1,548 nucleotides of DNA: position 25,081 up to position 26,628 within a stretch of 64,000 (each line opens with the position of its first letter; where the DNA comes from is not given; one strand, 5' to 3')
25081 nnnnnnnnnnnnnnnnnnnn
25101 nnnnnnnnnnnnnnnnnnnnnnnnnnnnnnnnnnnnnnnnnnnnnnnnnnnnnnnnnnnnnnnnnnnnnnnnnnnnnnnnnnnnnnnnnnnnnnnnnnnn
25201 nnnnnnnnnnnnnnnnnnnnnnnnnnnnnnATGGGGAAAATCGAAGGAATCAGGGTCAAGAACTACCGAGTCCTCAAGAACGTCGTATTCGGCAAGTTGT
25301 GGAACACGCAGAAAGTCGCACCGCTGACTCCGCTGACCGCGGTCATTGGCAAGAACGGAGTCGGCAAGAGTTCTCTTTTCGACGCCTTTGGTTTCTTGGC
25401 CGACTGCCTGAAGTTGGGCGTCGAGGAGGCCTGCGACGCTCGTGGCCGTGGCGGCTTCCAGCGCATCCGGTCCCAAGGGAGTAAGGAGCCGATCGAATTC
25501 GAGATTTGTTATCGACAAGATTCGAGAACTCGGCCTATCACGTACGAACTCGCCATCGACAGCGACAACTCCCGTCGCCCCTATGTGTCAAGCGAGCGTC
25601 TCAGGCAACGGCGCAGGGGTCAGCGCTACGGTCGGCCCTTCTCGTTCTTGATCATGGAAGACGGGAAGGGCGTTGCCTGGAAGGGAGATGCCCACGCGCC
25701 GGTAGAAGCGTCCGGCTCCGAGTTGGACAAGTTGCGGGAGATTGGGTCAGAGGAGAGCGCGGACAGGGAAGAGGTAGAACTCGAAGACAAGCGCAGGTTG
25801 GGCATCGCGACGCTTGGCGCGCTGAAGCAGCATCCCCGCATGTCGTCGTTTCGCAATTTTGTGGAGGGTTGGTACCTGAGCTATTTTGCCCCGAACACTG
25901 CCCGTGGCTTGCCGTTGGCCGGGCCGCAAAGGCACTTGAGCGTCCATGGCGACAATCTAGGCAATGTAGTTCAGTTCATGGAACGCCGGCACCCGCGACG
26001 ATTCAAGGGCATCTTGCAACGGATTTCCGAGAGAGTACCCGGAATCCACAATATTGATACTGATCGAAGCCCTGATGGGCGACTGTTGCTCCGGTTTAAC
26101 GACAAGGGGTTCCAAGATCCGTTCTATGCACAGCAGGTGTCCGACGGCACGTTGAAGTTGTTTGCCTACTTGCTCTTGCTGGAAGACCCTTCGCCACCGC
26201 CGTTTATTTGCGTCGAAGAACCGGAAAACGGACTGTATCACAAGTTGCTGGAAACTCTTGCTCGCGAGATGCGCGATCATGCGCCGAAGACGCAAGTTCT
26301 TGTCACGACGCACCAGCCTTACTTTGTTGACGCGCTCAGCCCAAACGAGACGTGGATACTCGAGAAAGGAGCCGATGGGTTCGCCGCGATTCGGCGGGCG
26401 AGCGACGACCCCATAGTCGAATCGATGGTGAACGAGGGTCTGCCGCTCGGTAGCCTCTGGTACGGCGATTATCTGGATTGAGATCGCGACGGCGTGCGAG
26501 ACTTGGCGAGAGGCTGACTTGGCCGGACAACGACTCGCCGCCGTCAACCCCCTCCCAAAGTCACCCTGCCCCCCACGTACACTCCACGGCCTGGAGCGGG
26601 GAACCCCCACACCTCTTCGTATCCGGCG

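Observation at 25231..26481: Low-GC orphan AAA_21/SMC-like ATPase: a horizontally acquired single-gene candidate defence or abortive-infection factor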

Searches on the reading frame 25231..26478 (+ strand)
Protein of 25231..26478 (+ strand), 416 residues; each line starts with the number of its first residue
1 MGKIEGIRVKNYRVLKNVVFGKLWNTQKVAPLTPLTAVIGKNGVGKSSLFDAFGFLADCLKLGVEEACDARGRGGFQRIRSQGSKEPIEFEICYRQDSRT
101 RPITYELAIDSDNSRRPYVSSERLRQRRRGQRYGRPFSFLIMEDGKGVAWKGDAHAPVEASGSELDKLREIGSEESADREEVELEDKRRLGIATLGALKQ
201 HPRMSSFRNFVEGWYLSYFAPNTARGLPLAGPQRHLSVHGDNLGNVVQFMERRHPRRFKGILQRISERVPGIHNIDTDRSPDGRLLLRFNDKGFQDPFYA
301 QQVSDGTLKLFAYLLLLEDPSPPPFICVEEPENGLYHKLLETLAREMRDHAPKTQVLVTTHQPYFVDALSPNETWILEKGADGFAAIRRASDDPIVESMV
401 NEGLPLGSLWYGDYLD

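Call 4: search_protein_families(library=pfam, proteins=[window:25231-26478:+], max_evalue=1)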
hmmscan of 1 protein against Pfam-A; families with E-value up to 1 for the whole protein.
window:25231-26478:+ (416 aa): 9 families
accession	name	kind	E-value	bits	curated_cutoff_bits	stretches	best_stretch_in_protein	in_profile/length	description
PF13304.12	AAA_21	-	3.2e-42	146.1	27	1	35-367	1-304/304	AAA domain, putative AbiEii toxin, Type IV TA system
PF13175.12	AAA_15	-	1e-13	52.1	32.1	2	3-58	2-48/374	AAA ATPase domain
PF02463.25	SMC_N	-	7.8e-09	35.7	40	2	25-56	15-47/220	RecF/RecN/SMC N terminal domain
PF13476.12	AAA_23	-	0.00011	23.3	27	1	25-56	11-42/201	AAA domain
PF13555.12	AAA_29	-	0.00072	19.7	27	1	35-54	24-43/61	P-loop containing region of AAA domain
PF00005.33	ABC_tran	-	0.11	13.5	25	1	35-53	13-31/137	ABC transporter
PF20703.3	nSTAND1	-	0.14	12.2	27.1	1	33-52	33-52/379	Novel STAND NTPase 1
PF03193.22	RsgA_GTPase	-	0.31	11.3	30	1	35-53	108-126/174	RsgA GTPase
PF11398.14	DUF2813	-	0.32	10.8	21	0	33-54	22-43/372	Protein of unknown function (DUF2813)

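Call 5: search_protein_families(library=padloc, proteins=[window:25231-26478:+], max_evalue=1)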
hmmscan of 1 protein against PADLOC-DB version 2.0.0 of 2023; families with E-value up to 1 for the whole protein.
window:25231-26478:+ (416 aa): 109 families (the best 25 are shown)
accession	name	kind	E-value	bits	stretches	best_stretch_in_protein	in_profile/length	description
PDLC04182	HEC-01A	-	8.7e-189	625.6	1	1-416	1-401/406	-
PDLC04144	HEC-01B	-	2.2e-99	331.3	1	3-412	2-386/395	-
PDLC04183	HEC-01A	-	7.3e-44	148.4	1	4-413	5-396/402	-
PDLC04178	HEC-01A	-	8.1e-41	138.4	1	31-370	26-335/399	-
PDLC02980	AriA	-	4.9e-38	129.8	1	35-367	1-304/304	-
PDLC04177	HEC-01A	-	1.5e-36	124.3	1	28-410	21-383/393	-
PDLC04176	HEC-01A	-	1.9e-34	117.7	2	233-412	186-362/371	-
PDLC04175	HEC-01A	-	2.3e-33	113.7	2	233-410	177-353/363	-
PDLC04184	HEC-01A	-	8.7e-31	105.4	1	32-374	20-399/464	-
PDLC04180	HEC-01A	-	1.4e-28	98.2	1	31-406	20-362/382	-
PDLC04181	HEC-01A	-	1.4e-28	97.7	4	32-125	42-135/434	-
PDLC04179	HEC-01A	-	7.2e-24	82.7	2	233-410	270-446/459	-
PDLC04135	mad3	-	1.5e-23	81.9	1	3-379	1-339/374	mads_3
PDLC02335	AbiLi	-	6.9e-23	79.2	1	7-383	53-255/326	AbiLi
PDLC04389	PDC-M07A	-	4.4e-21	73.4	2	234-372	220-377/443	-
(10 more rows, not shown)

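Call 6: search_protein_families(library=ncbifam, proteins=[window:25231-26478:+], max_evalue=1)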
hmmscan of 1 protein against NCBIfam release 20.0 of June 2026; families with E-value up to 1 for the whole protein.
window:25231-26478:+ (416 aa): 20 families
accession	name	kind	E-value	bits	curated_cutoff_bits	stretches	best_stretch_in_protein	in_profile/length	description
NF047739.1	antiphage_MADS3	equivalog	1.2e-26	93.9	420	1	4-397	2-410/427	methylation-associated defense system AAA family ATPase MAD3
NF038234.1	retron_eff_Eco8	equivalog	9e-07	27.9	250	2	324-366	274-325/679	retron Eco8 family effector endonuclease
TIGR04435.1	restrict_AAA_1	hypoth_equivalog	6.1e-05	21.9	300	2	288-382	383-487/568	restriction system-associated AAA family ATPase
NF041760.1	PtuA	equivalog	0.0006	18.8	500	0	33-52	72-91/524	retron Ec78 anti-phage system effector ATPase PtuA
NF000355.4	ribo_prot_ABC_F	equivalog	0.002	17.1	380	1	37-51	32-46/499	ribosomal protection-like ABC-F family protein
TIGR03719.1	ABC_ABC_ChvD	subfamily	0.003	16.2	806.75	1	315-378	175-230/552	energy-dependent translational throttle protein EttA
NF008775.0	PRK11819.1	equivalog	0.0033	16.1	599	1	315-378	177-232/556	energy-dependent translational throttle protein EttA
TIGR03411.1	urea_trans_UrtD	equivalog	0.0086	15.7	304.1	0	322-380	161-218/242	urea ABC transporter ATP-binding protein UrtD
TIGR01978.1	sufC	equivalog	0.016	14.6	212.8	0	323-380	163-221/243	Fe-S cluster assembly ATPase SufC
NF000169.2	ABCF_Sal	exception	0.019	13.7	725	0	37-52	31-46/542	Sal family ABC-F type ribosomal protection protein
TIGR00618.1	sbcc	subfamily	0.02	12.8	478.5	1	29-53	26-47/1043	exonuclease subunit SbcC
NF040873.1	AztA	equivalog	0.025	14.2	220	1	34-51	19-36/191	zinc ABC transporter ATP-binding protein AztA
TIGR00611.2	recf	equivalog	0.025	13.8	172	1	26-57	14-45/339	DNA replication/repair protein RecF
TIGR01189.1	ccmA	equivalog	0.035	13.8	131.6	0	303-364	128-188/198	heme ABC exporter ATP-binding protein CcmA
NF010061.0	PRK13538.1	equivalog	0.067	12.7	195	0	324-366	153-196/211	cytochrome c biogenesis heme-transporting ATPase CcmA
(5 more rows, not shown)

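Call 9: find_homologous_proteins(query=window:25231-26478:+)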
Query window:25231-26478:+ (416 aa): 8000 proteins with E <= 0.001 among 8000 candidates; the best 120 are listed.
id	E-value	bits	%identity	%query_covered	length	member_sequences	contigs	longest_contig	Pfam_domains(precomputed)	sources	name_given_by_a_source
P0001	4.9e-284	960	100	100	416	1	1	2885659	PF13175.13,PF02463.26,PF13304.13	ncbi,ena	-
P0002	1.6e-238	810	84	100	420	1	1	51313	PF13175.13,PF02463.26,PF13304.13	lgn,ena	-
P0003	2.3e-224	763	81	100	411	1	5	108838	PF13175.13,PF02463.26,PF13304.13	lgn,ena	-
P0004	3.8e-224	762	81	100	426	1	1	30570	PF13175.13,PF02463.26,PF13304.13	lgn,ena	-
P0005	1.5e-223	760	81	100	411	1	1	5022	PF13175.13,PF02463.26,PF13304.13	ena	-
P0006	2.4e-223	760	79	100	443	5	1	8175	PF13175.13,PF02463.26,PF13304.13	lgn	-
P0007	1.8e-222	757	79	100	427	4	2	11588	PF13175.13,PF02463.26,PF13304.13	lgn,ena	-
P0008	5.1e-222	755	79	100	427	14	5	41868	PF13175.13,PF02463.26,PF13304.13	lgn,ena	-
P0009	7.2e-222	755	79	100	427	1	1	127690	PF13175.13,PF02463.26,PF13304.13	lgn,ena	-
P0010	1.9e-221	753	80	100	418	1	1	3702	PF13175.13,PF02463.26,PF13304.13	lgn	-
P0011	3.2e-220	749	79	100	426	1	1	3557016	PF13175.13,PF02463.26,PF13304.13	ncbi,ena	-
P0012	3.6e-218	743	78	100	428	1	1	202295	PF13175.13,PF02463.26,PF13304.13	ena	-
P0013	1.5e-217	741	77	100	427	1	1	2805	PF13175.13,PF02463.26,PF13304.13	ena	-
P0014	8.7e-214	728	75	100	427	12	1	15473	PF13175.13,PF02463.26,PF13304.13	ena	-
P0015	2.0e-213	727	74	100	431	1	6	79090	PF13175.13,PF13476.13,PF02463.26,PF13304.13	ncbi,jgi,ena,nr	ncbi:MAG: AAA family ATPase [Acidobacteria bacterium]|nr:AAA family ATPase [Acidobacteriota bacteriu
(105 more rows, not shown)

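Call 12: find_encoding_contigs(protein=P0002, flank=6000, max_places=3)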
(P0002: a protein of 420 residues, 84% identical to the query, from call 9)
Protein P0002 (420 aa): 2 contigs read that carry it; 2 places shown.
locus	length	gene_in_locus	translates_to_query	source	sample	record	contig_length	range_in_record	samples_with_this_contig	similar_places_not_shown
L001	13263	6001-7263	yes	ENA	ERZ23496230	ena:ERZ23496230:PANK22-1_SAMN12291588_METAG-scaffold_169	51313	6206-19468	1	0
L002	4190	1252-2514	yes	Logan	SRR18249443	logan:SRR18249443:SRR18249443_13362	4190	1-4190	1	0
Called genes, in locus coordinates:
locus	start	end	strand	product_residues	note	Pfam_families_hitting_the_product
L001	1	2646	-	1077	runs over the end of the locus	PF02012:BNR (faint), PF14870:PSII_BNR (faint), PF13088:BNR_2 (faint), PF15902:Sortilin-Vps10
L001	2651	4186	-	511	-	PF02129:Peptidase_S15, PF00561:Abhydrolase_1 (weak), PF12697:Abhydrolase_6, PF12146:Hydrolase_4, PF00326:Peptidase_S9 (weak), PF01738:DLH (faint), PF08840:BAAT_C (faint), PF00326:Peptidase_S9 (weak)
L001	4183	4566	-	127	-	-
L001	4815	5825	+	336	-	-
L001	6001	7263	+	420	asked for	PF02463:SMC_N (faint), PF13175:AAA_15 (weak), PF13304:AAA_21, PF13175:AAA_15 (weak)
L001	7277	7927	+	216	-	PF14103:DUF4276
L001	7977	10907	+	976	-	-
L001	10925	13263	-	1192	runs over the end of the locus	PF02811:PHP, PF07733:DNA_pol3_alpha, PF17657:DNA_pol3_finger, PF14579:HHH_6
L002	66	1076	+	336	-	-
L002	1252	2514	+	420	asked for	PF02463:SMC_N (faint), PF13175:AAA_15 (weak), PF13304:AAA_21, PF13175:AAA_15 (weak)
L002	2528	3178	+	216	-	PF14103:DUF4276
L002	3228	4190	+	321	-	?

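Call 13: find_encoding_contigs(protein=P0003, flank=6000, max_places=4)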
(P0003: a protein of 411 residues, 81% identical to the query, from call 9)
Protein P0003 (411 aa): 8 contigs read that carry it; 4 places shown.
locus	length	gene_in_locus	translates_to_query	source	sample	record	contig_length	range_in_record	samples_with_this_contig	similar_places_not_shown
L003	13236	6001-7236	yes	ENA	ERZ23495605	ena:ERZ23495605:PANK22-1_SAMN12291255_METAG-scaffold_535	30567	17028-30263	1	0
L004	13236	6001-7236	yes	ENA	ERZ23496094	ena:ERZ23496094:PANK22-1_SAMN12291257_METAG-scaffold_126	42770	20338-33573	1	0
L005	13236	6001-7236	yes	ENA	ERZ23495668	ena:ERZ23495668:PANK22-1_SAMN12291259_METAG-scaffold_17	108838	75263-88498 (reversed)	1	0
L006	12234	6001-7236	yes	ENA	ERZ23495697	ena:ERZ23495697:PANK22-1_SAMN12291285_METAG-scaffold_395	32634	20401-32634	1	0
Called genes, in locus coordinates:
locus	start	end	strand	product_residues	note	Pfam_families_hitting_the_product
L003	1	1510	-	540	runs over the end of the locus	PF00501:AMP-binding, PF13193:AMP-binding_C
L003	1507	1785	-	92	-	-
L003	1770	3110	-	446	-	PF01566:Nramp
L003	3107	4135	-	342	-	PF08240:ADH_N, PF00107:ADH_zinc_N, PF13602:ADH_zinc_N_2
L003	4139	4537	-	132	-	PF13622:4HBT_3 (weak), PF03061:4HBT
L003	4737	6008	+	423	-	PF04326:SLFN_AlbA_2, PF13749:HATPase_c_4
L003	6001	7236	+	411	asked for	PF02463:SMC_N (faint), PF13175:AAA_15 (weak), PF13304:AAA_21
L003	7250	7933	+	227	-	PF14103:DUF4276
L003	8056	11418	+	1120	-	PF25852:DUF6242_C (faint), PF02012:BNR (faint), PF13088:BNR_2 (faint), PF15902:Sortilin-Vps10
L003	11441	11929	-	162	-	-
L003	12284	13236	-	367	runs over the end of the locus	-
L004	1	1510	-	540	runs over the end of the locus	PF00501:AMP-binding, PF13193:AMP-binding_C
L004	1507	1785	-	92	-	-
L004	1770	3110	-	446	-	PF01566:Nramp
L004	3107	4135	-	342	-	PF08240:ADH_N, PF00107:ADH_zinc_N, PF13602:ADH_zinc_N_2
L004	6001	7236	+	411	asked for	PF02463:SMC_N (faint), PF13175:AAA_15 (weak), PF13304:AAA_21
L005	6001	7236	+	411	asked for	PF02463:SMC_N (faint), PF13175:AAA_15 (weak), PF13304:AAA_21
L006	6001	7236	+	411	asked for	PF02463:SMC_N (faint), PF13175:AAA_15 (weak), PF13304:AAA_21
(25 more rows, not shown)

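Call 15: find_encoding_contigs(protein=P0001, flank=10000, max_places=3)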
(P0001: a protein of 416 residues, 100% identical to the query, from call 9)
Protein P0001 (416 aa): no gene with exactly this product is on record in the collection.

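Call 21: find_related_loci(query=window:25231-26478:+, collection=genome_contigs, flank=5000)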
Query window:25231-26478:+ (416 aa) in genome_contigs; peptide patterns used: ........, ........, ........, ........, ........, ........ (x = any residue, [..] = any of these).
599 stretches matched a pattern (row limit reached: there are more); 563 encode a relative of the query (tblastn E <= 1e-3); the best 80 are kept; 80 distinct loci.
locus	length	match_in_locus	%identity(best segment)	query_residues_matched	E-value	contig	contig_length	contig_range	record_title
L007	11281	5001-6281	79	1-416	0e+0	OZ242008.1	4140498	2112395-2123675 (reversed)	MAG: Longimicrobiales bacterium isolate 272da3a6-e101-4ee2-9c66-5470dedc8fe0 genome assembly, chromosome: 1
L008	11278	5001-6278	79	1-416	0e+0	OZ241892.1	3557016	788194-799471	MAG: Longimicrobiales bacterium isolate 965cf16a-5773-499c-9876-59df87241a83 genome assembly, chromosome: 1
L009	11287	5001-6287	73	1-416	0e+0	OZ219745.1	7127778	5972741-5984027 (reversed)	MAG: Vicinamibacterales bacterium isolate d5a9b4ee-eb88-4731-bb2c-80bf662b4d04 genome assembly, chromosome: 2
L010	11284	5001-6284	72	1-416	0e+0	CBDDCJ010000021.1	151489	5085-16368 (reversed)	MAG: Opitutales bacterium isolate 338e4480-5d06-4493-be72-a91794ab404a genome assembly, contig: contig_21, whole genome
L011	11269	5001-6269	74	1-416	0e+0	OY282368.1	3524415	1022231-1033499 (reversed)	MAG: uncultured Alphaproteobacteria bacterium isolate 22a88078-2868-43f5-a089-7a94dbfbad86 genome assembly, chromosome:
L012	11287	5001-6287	73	1-416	0e+0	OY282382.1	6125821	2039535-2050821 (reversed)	MAG: uncultured Vicinamibacterales bacterium isolate e65da963-7c29-4b68-91ce-224fd25ea74c genome assembly, chromosome: 1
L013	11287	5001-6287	72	1-416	0e+0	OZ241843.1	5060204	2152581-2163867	MAG: Vicinamibacterales bacterium isolate d728d8a6-ce75-4a6f-b799-faf650d2db42 genome assembly, chromosome: 1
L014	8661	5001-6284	72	1-416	0e+0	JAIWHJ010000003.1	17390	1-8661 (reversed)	MAG: Promethearchaeota archaeon isolate JL_US_07_7 NODE_365_length_17390_cov_0.351445, whole genome shotgun sequence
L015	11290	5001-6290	71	1-416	0e+0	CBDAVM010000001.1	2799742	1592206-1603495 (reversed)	MAG: Vicinamibacterales bacterium isolate a7c2027e-4184-4f59-b936-189da53a1eb3 genome assembly, contig: contig_1, whole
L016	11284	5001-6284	72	1-416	0e+0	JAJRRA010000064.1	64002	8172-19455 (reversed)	MAG: Gammaproteobacteria bacterium isolate Dive100_bin2.37 k141_621224, whole genome shotgun sequence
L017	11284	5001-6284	72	1-416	0e+0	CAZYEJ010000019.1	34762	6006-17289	MAG TPA_asm: uncultured Thermodesulfobacteriaceae bacterium isolate SRP191223_co2_305 genome assembly, contig: NODE_380_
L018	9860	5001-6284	70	1-416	0e+0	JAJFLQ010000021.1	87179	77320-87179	MAG: Verrucomicrobia bacterium isolate OFTM300 OFTM300_20, whole genome shotgun sequence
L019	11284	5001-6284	71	1-416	0e+0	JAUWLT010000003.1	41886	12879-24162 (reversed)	MAG: Desulfobulbaceae bacterium isolate CSMAG_2379 CSMAG_2379_k141_208192_length_41886_cov_21.9889, whole genome shotgun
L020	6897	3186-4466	71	1-416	0e+0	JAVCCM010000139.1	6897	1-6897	MAG: Candidatus Electryonea clarkiae isolate MAG_3300035698_1675 Ga0374944_199922, whole genome shotgun sequence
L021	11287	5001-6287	72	1-416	0e+0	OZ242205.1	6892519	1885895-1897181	MAG: Vicinamibacterales bacterium isolate eeb0043e-0032-4cf8-a264-719f6bba5173 genome assembly, chromosome: 1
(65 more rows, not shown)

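Call 26: search_solved_structures(query=window:25231-26478:+, max_evalue=0.01)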
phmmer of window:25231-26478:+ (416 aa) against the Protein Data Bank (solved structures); distinct sequences matched with E-value up to 0.01: 1.
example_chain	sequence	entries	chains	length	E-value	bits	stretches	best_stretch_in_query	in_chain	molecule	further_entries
1e69_A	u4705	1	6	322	0.009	18.1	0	311-369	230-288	CHROMOSOME SEGREGATION SMC PROTEIN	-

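Call 32: list_cluster_members(proteins=[P0001])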
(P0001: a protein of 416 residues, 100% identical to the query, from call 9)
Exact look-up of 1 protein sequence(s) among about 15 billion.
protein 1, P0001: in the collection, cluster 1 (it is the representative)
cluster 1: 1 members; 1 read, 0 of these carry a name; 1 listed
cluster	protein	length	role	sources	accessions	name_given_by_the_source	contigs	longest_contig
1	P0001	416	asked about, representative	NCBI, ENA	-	-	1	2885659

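Call 46: predict_structure(alignment_id=A1)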
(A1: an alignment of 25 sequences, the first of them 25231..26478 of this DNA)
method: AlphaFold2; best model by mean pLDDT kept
length: 416 residues; sequences in the alignment: 25
mean_pLDDT: 55.6   pTM: 0.45
mean pLDDT of the five models: 55.6, 52.3, 44.3, 42.8, 42.1
residues with pLDDT >= 90: 0; 70-90: 83; 50-70: 193; < 50: 140
segments of 3 or more residues with pLDDT < 50: 13-47, 154-163, 165-179, 183-204, 211-243, 300-305, 332-334, 363-365, 411-416
pLDDT, mean of each block of 10 residues (from residue 1): 57 47 32 31 41 59 57 58 70 66 78 76 74 66 68 46 47 42 48 39 48 37 27 27 53 73 69 68 59 52 49 60 57 55 65 60 56 68 69 77 62 35
secondary structure, 60 per line:
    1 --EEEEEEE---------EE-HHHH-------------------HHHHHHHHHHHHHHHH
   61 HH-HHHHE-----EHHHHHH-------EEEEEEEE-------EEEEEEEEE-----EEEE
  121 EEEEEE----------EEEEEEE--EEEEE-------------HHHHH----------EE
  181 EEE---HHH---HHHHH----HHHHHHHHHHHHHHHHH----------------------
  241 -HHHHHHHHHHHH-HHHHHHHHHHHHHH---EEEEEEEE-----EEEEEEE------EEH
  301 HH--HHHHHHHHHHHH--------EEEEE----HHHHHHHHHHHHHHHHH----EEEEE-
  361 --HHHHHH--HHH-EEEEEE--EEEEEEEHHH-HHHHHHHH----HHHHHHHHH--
elements in order: E3-9 H22-25 H45-62 H64-67 H75-80 E88-95 E103-111 E117-126 E137-143 E146-150 H164-168 E179-183 H193-197 H202-218 H242-253 H255-268 E272-279 E285-291 H305-316 E325-329 H334-350 E355-359 H363-368 E375-380 E383-389 H394-401 H406-414
